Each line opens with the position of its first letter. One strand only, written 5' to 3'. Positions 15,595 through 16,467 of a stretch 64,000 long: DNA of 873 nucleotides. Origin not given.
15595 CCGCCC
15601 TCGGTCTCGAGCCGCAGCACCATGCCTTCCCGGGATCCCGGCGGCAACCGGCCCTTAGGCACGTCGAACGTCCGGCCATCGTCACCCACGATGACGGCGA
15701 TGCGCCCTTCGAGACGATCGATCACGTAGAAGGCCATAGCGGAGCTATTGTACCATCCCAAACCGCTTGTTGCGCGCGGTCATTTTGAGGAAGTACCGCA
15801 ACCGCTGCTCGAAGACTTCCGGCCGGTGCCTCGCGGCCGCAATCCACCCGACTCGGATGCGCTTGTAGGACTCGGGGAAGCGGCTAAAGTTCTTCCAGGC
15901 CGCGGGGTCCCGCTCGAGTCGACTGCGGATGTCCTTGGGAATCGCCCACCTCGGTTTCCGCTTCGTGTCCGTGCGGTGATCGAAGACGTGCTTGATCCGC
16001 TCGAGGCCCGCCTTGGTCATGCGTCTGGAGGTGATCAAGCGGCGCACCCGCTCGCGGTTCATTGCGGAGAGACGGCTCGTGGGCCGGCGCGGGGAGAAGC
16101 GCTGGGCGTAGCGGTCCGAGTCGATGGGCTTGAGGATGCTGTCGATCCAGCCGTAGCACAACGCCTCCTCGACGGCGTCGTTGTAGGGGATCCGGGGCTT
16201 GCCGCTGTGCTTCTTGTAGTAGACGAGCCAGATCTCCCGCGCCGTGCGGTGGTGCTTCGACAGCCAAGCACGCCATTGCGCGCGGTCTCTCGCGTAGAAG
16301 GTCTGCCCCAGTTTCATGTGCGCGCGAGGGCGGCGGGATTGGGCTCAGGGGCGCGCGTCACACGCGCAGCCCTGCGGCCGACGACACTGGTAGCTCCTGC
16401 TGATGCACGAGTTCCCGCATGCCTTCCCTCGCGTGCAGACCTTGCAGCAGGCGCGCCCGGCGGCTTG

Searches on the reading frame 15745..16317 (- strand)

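Call 49: search_protein_families(library=pfam, proteins=[window:15745-16317:-], max_evalue=0.00001)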
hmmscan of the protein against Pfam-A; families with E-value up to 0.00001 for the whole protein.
window:15745-16317:- (190 aa): 1 family
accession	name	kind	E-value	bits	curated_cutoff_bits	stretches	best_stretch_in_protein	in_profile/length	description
PF13376.11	OmdA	-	3.2e-12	46.7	25.6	1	126-183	4-60/60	Bacteriocin-protection, YdeI or OmpD-Associated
